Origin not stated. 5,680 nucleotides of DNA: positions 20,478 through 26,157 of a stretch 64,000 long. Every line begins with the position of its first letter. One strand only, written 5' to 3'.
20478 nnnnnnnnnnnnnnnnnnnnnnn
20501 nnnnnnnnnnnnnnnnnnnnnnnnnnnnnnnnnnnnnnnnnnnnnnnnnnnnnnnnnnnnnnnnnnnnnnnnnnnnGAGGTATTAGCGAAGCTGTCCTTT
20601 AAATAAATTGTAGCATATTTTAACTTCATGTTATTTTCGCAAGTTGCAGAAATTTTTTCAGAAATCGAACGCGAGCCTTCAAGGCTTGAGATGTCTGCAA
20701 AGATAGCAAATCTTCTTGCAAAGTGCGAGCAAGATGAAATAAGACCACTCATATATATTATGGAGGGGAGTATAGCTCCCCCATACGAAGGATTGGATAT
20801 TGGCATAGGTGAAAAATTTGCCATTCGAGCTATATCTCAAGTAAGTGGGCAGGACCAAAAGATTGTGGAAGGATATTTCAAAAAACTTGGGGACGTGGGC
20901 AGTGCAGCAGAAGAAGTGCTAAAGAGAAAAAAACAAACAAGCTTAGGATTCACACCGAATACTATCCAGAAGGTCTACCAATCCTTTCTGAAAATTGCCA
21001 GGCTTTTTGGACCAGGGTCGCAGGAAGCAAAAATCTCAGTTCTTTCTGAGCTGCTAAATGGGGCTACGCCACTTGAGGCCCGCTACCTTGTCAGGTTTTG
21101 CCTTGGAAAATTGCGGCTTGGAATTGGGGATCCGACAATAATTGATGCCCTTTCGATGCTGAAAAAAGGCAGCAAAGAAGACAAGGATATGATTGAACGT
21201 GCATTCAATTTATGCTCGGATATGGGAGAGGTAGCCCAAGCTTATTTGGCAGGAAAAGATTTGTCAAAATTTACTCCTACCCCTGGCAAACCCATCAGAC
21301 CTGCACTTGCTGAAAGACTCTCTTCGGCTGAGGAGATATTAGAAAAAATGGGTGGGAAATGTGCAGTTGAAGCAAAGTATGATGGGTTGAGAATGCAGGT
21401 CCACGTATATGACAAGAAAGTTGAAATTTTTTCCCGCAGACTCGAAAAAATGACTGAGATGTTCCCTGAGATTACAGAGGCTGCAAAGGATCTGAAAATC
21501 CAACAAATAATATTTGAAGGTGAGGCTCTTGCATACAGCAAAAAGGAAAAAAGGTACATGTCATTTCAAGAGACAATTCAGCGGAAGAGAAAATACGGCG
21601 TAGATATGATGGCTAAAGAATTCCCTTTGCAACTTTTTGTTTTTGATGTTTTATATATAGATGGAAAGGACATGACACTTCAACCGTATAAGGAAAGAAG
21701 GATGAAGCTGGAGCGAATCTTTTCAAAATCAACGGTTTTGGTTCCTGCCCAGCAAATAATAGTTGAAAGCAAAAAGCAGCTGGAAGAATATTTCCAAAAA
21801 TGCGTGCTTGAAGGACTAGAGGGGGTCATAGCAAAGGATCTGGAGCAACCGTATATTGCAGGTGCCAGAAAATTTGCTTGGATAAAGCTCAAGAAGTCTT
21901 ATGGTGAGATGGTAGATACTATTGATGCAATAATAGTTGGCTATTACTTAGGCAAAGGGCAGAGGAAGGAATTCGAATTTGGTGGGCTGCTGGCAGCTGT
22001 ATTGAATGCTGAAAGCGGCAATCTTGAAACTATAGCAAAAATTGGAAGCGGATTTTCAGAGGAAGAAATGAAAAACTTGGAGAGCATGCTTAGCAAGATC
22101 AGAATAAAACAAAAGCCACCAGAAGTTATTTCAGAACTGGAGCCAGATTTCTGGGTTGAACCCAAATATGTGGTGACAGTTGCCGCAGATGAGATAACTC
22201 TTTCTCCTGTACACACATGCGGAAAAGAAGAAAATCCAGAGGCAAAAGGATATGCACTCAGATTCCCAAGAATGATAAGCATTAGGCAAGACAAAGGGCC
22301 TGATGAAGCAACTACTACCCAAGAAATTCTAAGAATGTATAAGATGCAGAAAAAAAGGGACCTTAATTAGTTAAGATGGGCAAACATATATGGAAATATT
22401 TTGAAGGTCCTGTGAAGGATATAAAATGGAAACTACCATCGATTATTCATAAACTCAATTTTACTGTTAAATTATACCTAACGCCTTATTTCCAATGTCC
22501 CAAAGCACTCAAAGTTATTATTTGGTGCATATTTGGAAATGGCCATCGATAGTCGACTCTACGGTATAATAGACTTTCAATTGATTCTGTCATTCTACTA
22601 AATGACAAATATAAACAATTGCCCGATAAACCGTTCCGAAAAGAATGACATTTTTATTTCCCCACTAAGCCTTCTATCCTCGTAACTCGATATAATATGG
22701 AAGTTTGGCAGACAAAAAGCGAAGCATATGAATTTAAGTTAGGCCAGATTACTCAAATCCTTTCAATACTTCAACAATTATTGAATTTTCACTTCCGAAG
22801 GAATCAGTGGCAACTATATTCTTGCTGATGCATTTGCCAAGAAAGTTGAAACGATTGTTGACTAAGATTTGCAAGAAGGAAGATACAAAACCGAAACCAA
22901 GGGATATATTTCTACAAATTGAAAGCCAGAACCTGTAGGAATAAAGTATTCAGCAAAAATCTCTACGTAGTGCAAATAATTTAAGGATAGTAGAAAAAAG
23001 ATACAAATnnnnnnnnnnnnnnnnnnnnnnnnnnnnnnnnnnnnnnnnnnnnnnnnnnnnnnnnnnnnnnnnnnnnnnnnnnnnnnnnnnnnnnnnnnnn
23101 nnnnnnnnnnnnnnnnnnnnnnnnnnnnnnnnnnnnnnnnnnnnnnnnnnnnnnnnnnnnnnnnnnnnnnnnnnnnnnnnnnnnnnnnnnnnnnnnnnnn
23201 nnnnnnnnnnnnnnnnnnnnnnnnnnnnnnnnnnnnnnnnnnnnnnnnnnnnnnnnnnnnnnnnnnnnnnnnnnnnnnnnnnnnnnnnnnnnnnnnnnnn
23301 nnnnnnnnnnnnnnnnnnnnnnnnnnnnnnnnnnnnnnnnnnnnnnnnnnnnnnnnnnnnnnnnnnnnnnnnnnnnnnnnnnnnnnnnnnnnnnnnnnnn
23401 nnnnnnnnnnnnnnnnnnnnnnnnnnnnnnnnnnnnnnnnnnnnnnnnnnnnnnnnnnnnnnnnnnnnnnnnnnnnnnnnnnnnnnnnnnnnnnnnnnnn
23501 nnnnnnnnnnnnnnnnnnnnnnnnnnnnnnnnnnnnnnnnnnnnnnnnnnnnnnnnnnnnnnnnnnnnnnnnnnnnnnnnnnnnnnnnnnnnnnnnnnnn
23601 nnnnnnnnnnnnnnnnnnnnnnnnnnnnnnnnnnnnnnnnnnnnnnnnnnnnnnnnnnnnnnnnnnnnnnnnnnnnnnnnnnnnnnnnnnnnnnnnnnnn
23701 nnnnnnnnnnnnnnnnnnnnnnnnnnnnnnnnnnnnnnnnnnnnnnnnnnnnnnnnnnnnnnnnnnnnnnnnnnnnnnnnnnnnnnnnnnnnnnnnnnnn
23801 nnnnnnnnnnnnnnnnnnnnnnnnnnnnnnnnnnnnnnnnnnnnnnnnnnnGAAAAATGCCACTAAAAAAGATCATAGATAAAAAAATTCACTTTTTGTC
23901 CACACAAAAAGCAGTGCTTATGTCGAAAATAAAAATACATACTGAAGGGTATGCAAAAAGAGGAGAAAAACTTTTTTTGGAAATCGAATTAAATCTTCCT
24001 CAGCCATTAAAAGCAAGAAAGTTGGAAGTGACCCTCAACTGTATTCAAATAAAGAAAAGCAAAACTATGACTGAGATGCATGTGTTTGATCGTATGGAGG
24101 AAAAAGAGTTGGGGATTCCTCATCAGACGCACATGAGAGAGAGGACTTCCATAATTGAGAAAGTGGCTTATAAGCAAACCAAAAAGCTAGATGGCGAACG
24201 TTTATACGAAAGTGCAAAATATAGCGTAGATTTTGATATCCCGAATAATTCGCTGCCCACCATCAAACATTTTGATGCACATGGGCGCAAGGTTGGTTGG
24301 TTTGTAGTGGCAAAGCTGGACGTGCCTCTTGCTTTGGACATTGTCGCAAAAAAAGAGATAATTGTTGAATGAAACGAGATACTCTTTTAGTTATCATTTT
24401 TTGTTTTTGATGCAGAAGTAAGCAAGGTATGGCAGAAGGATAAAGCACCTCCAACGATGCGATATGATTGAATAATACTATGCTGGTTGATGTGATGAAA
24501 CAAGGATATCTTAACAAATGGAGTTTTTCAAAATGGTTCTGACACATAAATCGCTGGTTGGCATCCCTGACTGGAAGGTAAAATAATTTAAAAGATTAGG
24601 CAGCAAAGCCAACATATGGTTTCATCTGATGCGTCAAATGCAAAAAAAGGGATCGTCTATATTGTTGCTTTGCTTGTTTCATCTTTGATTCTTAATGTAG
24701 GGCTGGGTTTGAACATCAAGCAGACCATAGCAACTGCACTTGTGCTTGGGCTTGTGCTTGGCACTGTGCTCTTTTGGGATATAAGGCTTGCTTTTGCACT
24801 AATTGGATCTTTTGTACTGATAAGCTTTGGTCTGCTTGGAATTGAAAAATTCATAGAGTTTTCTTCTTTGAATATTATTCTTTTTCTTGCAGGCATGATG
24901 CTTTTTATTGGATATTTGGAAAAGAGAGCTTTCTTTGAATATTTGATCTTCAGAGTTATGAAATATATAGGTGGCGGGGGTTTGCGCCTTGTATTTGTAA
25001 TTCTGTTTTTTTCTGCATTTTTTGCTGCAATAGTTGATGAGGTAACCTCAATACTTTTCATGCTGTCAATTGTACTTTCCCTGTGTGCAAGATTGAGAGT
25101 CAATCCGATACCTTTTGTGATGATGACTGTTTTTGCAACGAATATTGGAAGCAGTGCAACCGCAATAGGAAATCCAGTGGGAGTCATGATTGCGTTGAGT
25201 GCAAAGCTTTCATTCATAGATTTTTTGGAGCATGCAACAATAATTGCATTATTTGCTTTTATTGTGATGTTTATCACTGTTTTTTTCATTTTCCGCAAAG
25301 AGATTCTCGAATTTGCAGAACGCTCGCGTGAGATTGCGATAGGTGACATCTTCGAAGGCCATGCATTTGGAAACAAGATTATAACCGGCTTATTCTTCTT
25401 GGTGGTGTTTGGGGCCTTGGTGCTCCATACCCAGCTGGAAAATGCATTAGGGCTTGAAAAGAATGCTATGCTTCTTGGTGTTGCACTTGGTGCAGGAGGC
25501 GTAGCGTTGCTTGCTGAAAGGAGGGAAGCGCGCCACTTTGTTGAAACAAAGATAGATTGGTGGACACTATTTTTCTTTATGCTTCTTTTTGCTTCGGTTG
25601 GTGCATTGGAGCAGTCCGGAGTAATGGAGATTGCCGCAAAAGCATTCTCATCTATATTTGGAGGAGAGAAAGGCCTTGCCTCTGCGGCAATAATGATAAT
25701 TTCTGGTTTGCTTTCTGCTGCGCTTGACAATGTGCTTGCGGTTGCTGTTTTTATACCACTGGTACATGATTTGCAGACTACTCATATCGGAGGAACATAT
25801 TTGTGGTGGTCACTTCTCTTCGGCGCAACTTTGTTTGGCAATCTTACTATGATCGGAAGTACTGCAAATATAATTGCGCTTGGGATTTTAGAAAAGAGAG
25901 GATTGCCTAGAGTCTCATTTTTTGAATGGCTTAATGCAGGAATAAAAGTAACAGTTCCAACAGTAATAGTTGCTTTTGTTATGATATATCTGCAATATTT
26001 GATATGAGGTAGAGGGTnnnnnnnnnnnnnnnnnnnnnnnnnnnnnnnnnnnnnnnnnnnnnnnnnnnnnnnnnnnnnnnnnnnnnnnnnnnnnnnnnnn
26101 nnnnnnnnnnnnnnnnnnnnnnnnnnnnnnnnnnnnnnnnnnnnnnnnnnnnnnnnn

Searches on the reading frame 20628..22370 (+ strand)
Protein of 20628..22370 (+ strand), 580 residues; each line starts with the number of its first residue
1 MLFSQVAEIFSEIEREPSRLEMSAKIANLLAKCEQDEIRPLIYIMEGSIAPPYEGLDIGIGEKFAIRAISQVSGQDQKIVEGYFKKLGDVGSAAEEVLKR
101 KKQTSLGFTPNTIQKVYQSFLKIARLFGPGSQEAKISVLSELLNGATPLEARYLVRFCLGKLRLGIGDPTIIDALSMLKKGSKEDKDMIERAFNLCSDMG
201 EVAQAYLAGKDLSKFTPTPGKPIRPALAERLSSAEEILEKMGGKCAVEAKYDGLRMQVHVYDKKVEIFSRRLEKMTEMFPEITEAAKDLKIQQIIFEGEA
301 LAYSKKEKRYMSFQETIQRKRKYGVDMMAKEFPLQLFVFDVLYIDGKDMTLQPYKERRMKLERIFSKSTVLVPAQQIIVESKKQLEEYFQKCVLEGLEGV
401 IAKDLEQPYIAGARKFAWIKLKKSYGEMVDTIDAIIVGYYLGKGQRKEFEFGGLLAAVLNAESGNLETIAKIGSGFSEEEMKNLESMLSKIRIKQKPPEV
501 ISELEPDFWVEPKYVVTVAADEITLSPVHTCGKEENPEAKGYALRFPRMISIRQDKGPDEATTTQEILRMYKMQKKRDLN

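Call 76: search_protein_families(library=pfam, proteins=[window:20628-22370:+], max_evalue=0.001)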
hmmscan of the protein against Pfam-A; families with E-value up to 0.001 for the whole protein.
window:20628-22370:+ (580 aa): 4 families
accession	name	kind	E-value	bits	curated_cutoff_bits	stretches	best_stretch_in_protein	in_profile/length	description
PF01068.26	DNA_ligase_A_M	-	2.3e-52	178.1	26.2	1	225-422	1-204/204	ATP dependent DNA ligase domain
PF04675.19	DNA_ligase_A_N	-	1.9e-44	152.4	24.6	1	3-176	2-174/174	DNA ligase N terminus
PF04679.21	DNA_ligase_A_C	-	4.7e-19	69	27.5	1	450-556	4-94/94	ATP dependent DNA ligase C terminal region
PF09414.15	RNA_ligase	-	2.5e-06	28.2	27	1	245-420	3-169/171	RNA ligase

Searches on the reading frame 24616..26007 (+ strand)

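Call 76: search_protein_families(library=pfam, proteins=[window:24616-26007:+], max_evalue=0.001)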
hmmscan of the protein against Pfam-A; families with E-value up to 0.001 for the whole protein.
window:24616-26007:+ (463 aa): 3 families
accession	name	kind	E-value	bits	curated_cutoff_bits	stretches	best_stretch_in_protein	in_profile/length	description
PF03600.22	CitMHS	-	4.5e-62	210.5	31.9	2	58-403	12-336/336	Citrate transporter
PF02040.21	ArsB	-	6.6e-08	32.8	22.2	1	86-459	53-421/423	Arsenical pump membrane protein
PF16980.11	CitMHS_2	-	8.8e-05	21.8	25.7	1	129-457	103-447/448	Putative citrate transport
